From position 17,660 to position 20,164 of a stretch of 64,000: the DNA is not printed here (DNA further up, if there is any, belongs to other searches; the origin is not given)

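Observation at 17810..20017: Minimal SMC-like ATPase (735 aa) lacking a recognisable hinge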

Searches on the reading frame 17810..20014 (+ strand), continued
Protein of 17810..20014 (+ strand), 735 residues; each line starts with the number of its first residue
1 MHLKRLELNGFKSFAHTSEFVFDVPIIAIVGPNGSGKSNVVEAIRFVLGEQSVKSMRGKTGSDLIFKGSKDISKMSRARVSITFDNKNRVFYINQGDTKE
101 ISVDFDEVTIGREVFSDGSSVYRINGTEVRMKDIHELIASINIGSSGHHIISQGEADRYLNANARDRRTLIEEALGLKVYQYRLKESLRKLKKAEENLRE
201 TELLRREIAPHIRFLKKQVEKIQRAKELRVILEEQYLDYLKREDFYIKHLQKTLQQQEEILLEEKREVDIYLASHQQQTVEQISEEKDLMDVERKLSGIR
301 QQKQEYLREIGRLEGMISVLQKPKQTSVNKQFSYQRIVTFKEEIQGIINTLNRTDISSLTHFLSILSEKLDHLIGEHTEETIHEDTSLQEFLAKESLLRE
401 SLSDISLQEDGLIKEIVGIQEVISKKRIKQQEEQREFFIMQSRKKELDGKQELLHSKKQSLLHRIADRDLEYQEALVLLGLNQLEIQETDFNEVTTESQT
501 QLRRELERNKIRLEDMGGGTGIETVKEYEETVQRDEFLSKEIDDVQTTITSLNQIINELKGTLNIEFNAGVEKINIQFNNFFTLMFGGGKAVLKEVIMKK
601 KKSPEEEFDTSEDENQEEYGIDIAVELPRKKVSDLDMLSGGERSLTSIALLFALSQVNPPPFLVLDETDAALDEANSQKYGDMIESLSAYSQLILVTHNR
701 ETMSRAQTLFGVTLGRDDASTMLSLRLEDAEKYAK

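Call 21: find_encoding_contigs(protein=P0069, flank=10000, max_places=2)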
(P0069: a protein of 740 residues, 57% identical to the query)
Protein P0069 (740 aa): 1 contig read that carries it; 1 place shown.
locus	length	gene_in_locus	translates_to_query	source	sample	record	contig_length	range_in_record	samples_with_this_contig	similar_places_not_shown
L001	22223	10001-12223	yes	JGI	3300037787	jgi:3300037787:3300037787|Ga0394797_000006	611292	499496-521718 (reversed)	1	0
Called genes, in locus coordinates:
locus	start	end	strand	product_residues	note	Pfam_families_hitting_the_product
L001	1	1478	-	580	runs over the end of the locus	PF07973:tRNA_SAD, PF00587:tRNA-synt_2b, PF03129:HGTP_anticodon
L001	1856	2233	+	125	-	PF01219:DAGK_prokar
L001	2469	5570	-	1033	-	PF02811:PHP, PF07733:DNA_pol3_alpha, PF17657:DNA_pol3_finger, PF14579:HHH_6, PF01336:tRNA_anti-codon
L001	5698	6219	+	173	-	PF00565:SNase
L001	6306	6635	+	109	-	-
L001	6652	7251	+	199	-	PF01351:RNase_HII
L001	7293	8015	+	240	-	-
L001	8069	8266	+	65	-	PF01783:Ribosomal_L32p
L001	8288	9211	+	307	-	PF01029:NusB, PF00293:NUDIX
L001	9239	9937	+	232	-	PF22935:RM44_endonuclase, PF14622:Ribonucleas_3_3, PF00636:Ribonuclease_3, PF00035:dsrm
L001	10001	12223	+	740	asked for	PF00005:ABC_tran (faint), PF02463:SMC_N, PF13175:AAA_15 (faint), PF13476:AAA_23, PF13304:AAA_21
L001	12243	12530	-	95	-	-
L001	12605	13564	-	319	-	PF00768:Peptidase_S11, PF13354:Beta-lactamase2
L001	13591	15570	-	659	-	PF17876:CSD2 (weak), PF00773:RNB, PF00575:S1 (weak)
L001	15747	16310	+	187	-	PF00886:Ribosomal_S16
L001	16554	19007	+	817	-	PF07517:SecA_DEAD, PF01043:SecA_PP_bind, PF21090:P-loop_SecA, PF07516:SecA_SW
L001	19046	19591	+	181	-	PF03724:META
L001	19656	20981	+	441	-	PF00875:DNA_photolyase, PF03441:FAD_binding_7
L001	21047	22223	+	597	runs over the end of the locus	PF00009:GTP_EFTU, PF01926:MMR_HSR1 (weak), PF22042:EF-G_D2, PF03144:GTP_EFTU_D2, PF00679:EFG_C, PF21018:BipA_C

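Call 22: find_encoding_contigs(protein=P0110, flank=10000, max_places=2)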
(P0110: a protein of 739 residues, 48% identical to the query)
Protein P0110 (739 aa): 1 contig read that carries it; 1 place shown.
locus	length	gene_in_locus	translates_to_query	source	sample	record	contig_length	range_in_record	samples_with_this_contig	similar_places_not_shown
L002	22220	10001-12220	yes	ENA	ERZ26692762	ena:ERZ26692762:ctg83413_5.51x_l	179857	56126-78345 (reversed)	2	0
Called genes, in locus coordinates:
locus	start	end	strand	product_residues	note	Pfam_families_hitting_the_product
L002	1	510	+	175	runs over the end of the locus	-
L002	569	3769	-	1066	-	PF02811:PHP, PF07733:DNA_pol3_alpha, PF17657:DNA_pol3_finger, PF14579:HHH_6, PF01336:tRNA_anti-codon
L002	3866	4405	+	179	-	-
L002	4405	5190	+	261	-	-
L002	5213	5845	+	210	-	PF01351:RNase_HII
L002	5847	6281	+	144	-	PF01205:Impact_N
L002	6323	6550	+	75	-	PF01783:Ribosomal_L32p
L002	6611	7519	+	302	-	PF01029:NusB, PF00293:NUDIX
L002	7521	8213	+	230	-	PF22935:RM44_endonuclase, PF14622:Ribonucleas_3_3, PF00636:Ribonuclease_3, PF00035:dsrm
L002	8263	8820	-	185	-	-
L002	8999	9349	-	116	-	PF04397:LytTR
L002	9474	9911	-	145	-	-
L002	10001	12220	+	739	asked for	PF02463:SMC_N, PF13175:AAA_15 (faint), PF13476:AAA_23, PF13304:AAA_21 (weak)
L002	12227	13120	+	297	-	PF00892:EamA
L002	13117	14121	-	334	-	PF00768:Peptidase_S11, PF02113:Peptidase_S13 (faint), PF13354:Beta-lactamase2 (faint)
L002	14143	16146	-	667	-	PF17849:OB_Dis3, PF17876:CSD2 (weak), PF00773:RNB, PF00575:S1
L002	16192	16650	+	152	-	PF00886:Ribosomal_S16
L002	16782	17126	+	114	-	PF13083:KH_KhpA-B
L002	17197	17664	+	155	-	PF00293:NUDIX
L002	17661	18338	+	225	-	PF01746:tRNA_m1G_MT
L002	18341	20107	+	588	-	PF00664:ABC_membrane, PF00005:ABC_tran, PF02463:SMC_N (weak)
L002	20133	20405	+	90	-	-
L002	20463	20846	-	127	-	-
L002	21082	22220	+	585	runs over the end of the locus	PF00587:tRNA-synt_2b, PF04073:tRNA_edit, PF03129:HGTP_anticodon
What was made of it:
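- Checked: Its counterparts in L001 and L002 are Pfam Ribonuclease_3+dsrm (calls 21, 22), so the rnc-smc arrangement is real.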

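Call 27: predict_structure(alignment_id=A2)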
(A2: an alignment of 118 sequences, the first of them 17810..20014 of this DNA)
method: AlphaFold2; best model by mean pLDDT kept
length: 735 residues; sequences in the alignment: 118
mean_pLDDT: 80.1   pTM: 0.56
mean pLDDT of the five models: 80.1, 79.9, 76.9, 76.3, 74.4
residues with pLDDT >= 90: 162; 70-90: 451; 50-70: 85; < 50: 37
segments of 3 or more residues with pLDDT < 50: 97-100, 322-331, 375-385, 606-614
pLDDT, mean of each block of 10 residues (from residue 1): 85 85 87 84 81 56 68 83 81 54 71 85 86 74 61 80 87 81 88 92 91 91 90 92 91 91 89 69 74 84 82 72 38 66 77 72 76 50 51 82 86 86 84 85 90 91 92 89 84 85 92 81 89 93 93 90 88 91 87 84 49 61 87 81 83 80 77 72 82 85 84 83 73 71
secondary structure, 60 per line:
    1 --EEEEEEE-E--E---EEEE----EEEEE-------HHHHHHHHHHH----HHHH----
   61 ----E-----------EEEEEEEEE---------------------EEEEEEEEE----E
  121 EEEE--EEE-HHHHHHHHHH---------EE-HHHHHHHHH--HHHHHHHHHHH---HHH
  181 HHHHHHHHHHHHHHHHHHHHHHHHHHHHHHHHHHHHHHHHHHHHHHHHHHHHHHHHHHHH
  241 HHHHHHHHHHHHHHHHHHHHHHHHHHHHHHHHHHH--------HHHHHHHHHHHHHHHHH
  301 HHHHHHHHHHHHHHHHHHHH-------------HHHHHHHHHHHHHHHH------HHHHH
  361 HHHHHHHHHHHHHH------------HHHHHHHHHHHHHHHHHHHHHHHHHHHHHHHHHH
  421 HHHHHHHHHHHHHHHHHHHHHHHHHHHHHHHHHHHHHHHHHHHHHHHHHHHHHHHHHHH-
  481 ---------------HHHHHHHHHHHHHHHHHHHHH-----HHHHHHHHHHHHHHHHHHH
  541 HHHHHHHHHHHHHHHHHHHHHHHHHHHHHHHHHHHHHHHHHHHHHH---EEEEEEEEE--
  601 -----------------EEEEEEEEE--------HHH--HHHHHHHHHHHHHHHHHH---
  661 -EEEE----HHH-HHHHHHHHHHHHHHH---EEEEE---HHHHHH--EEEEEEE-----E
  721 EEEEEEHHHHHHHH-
elements in order (helices of 4 or more, strands of 3 or more residues): E3-9 E18-21 E26-30 H38-48 H53-56 E77-85 E107-115 E120-124 E127-129 H131-140 H153-161 H164-174 H178-275 H284-320 H334-349 H356-374 H387-479 H496-516 H522-586 E590-598 E618-626 H640-657 E662-665 H674-688 E692-696 H700-705 E708-714 E720-726 H727-734
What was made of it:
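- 18515..18769 (+): N-strand of the distal arm (residues 236-320). It pairs with residues 391-475. AlphaFold puts a short non-helical bulge at 276-283. Secondary structure from call 27.
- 18770..18808 (+): Variable-length loop in the N-strand (residues 321-333), opposite loop 375-386. pLDDT <50 over residues 322-331 (call 27).
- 18932..18967 (+): Variable, acidic loop in the C-strand (residues 375-386). pLDDT <50 over 375-385 (call 27).
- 18968..19246 (+): C-strand of the distal arm (residues 387-479). Its length is constant across the family. Continuous helix 387-479 (call 27).
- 19568..20014 (+): C-terminal half of the head (residues 587-735). It holds the signature LSGGE (19721-19735), Walker B and D-loop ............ 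(19793-19828) and the H-loop THN (19898-19906). A variable charged insertion lies at 19604-19663. The insertion has low pLDDT over residues 606-614 (call 27).
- Tried and rejected: From the secondary structure of the AlphaFold full-length model alone (call 27) I first placed the tip at loop 375-386, pairing break 276-283 with break 480-495.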

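Call 36: search_protein_representatives(protein=window:17810-20014:+)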
Query: 735 residues. Proteins with E-value up to 0.001 (for the whole library): 29222; up to 1e-10: 20582; up to 1e-30: 10412. The best 150 are listed.
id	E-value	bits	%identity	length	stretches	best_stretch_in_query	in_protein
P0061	8.6e-246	833.9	59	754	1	1-735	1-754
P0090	8.0e-203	691.9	50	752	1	3-735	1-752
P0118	2.7e-199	680.3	50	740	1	1-735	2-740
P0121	3.4e-195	666.7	50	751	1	1-735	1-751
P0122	7.2e-192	655.7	49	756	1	1-735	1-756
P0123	4.7e-191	653.0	50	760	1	1-735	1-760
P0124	9.9e-189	645.4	49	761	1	1-735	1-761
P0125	1.8e-186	637.9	50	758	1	1-735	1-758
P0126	4.9e-185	633.2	47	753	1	3-735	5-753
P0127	8.6e-185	632.4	46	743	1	3-735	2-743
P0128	9.6e-184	628.9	51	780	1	1-735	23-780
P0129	1.2e-183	628.6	48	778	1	1-733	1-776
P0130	1.7e-182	624.8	49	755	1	3-735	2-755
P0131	4.3e-182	623.4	45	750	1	1-735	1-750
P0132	7.8e-182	622.6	47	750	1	1-735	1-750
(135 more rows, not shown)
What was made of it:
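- The best 150 clusters at 50% identity are 584-782 aa, down to 40% identity (call 36). All of the best 150 representative clusters are short (call 36).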

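Call 43: find_related_loci(query=A1, collection=genome_contigs, flank=10000)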
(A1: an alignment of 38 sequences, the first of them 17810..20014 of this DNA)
Query A1 (735 aa) in genome_contigs; peptide patterns used: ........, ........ (x = any residue, [..] = any of these).
599 stretches matched a pattern (row limit reached: there are more); 549 encode a relative of the query (tblastn E <= 1e-3); the best 80 are kept; 80 distinct loci.
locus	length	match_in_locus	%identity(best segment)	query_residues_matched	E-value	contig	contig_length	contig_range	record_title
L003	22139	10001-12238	58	1-735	0e+0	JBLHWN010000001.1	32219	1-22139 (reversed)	MAG: Candidatus Paceibacteria bacterium isolate 3300046534_166 Ga0491194_0002002, whole genome shotgun sequence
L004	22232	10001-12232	57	1-735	0e+0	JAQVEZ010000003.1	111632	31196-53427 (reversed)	MAG: Candidatus Paceibacterota bacterium isolate STE_147 NODE_239_length_111632_cov_4.921645_Sandtown_E, whole genome sh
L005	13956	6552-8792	51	1-735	0e+0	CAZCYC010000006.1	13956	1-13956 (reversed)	MAG TPA_asm: uncultured Candidatus Saccharibacteria bacterium isolate SRP163575_co1_204 genome assembly, contig: NODE_95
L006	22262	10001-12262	49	3-735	0e+0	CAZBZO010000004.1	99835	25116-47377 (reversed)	MAG TPA_asm: uncultured Candidatus Saccharibacteria bacterium isolate SRP219642_co9_82 genome assembly, contig: NODE_83_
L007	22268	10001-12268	48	1-735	0e+0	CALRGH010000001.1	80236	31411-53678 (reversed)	MAG: Candidatus Nomurabacteria bacterium isolate TrH-25oct19-77 genome assembly, contig: TrH-25oct19-C367, whole genome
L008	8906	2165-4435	47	1-735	0e+0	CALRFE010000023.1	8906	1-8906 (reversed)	MAG: Candidatus Nomurabacteria bacterium isolate Ike-100m-32 genome assembly, contig: Ike-100-c2869, whole genome shotgu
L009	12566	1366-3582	48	1-735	0e+0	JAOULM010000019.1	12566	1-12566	MAG: Candidatus Nomurabacteria bacterium isolate 8_1_Jan_SF_Bin80 8_1_Jan_SF_Bin80_scaffold_2491_c1, whole genome shotgu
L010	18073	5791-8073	48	1-735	0e+0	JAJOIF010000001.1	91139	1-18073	MAG: Candidatus Paceibacterota bacterium isolate S1C161 S1CNODE_21_length_91139_cov_21.375456, whole genome shotgun sequ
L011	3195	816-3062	45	1-735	0e+0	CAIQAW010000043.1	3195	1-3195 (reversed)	Candidatus Nomurabacteria bacterium isolate Kiruna_bin-09228 genome assembly, contig: bin-09228:43/82, whole genome shot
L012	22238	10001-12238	47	1-735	0e+0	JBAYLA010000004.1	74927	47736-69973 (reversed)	MAG: Candidatus Paceibacterota bacterium isolate SO_2016_GW1_92 scaffold00774_OW334_2016, whole genome shotgun sequence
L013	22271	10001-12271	47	1-735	0e+0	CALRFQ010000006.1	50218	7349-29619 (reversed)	MAG: Candidatus Nomurabacteria bacterium isolate RH-9nov16-150 genome assembly, contig: RH-9nov16-C-C964, whole genome s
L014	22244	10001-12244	46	1-735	0e+0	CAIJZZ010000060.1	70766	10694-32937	uncultured bacterium isolate AlinenLipids_bin-6792 genome assembly, contig: bin-6792:60/78, whole genome shotgun sequenc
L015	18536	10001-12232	47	1-735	0e+0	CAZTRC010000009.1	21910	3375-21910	MAG TPA_asm: uncultured Candidatus Saccharibacteria bacterium isolate SRP286056_co1_61 genome assembly, contig: NODE_278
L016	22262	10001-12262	46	1-735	0e+0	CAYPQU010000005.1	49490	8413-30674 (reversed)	MAG TPA_asm: uncultured Candidatus Saccharibacteria bacterium isolate SRP263991_co4_304 genome assembly, contig: NODE_62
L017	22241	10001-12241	48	1-735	0e+0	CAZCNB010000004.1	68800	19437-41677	MAG TPA_asm: uncultured Candidatus Saccharibacteria bacterium isolate SRP135725_co1_330 genome assembly, contig: NODE_27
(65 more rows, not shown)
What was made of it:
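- At least 549 GTDB species carry a relative (call 43).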

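Call 48: list_cluster_members(proteins=[P0001, P0069, P0060])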
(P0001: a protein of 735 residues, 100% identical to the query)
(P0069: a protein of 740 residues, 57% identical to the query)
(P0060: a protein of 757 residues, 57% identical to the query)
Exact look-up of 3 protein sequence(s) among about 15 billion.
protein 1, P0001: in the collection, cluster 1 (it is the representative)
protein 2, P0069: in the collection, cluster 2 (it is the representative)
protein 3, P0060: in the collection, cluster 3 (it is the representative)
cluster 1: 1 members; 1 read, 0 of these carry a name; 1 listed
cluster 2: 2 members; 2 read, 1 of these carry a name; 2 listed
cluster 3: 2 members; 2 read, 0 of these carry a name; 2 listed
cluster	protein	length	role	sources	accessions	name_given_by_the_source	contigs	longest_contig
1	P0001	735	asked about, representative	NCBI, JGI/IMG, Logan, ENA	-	-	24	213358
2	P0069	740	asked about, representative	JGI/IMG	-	chromosome segregation protein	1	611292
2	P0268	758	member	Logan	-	-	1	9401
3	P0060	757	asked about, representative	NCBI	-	-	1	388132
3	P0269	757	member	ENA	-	-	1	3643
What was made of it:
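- Tried and rejected: The exact-sequence look-up returned no name (call 48).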

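Call 60: search_protein_families(library=padloc, proteins=[window:17810-20014:+], max_evalue=0.001)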
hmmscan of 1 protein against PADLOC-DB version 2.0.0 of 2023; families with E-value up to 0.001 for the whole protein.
window:17810-20014:+ (735 aa): 28 families (the best 25 are shown)
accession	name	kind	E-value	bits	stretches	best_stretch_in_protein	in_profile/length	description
PDLC04135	mad3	-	1.6e-50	170.7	1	3-730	2-355/374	mads_3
PDLC03859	LmuB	-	4.8e-25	86.8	1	1-700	3-586/611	-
PDLC02979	AriA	-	7.1e-19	66.8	1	1-699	1-369/373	-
PDLC04178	HEC-01A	-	6.2e-13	46.5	1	2-134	8-141/399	-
PDLC04175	HEC-01A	-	1.5e-12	45.3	1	2-110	5-112/363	-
PDLC02980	AriA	-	2.4e-12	45.4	2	27-224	2-210/304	-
PDLC00091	GajA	-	7.7e-11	39.5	1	1-88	1-87/627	AAA ATPase domain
PDLC00072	GajA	-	3.3e-10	37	1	1-57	1-56/709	AAA ATPase domain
PDLC04176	HEC-01A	-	4.4e-10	37.4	1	1-126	1-124/371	-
PDLC04140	mad8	-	5.8e-10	37.2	1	25-237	28-132/314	mads_8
PDLC04177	HEC-01A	-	7.2e-10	36.4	1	2-89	4-91/393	-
PDLC04184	HEC-01A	-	7.2e-10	36.4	1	3-61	2-64/464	-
PDLC02335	AbiLi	-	7.7e-09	33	1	3-714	50-243/326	AbiLi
PDLC00096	GajA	-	1.1e-08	32.3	1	1-58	1-58/630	AAA ATPase domain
PDLC00580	JetC3|JetC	-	1.4e-08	31.5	1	384-680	725-1015/1068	DUF3584 domain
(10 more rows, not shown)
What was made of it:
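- On MukB/MksB/JetC: JetC scores 31.5 bits (call 60).
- PADLOC gives mad3 at 170.7 bits and LmuB at 86.8 bits (call 60).
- Tried and rejected: Rejected (call 60).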
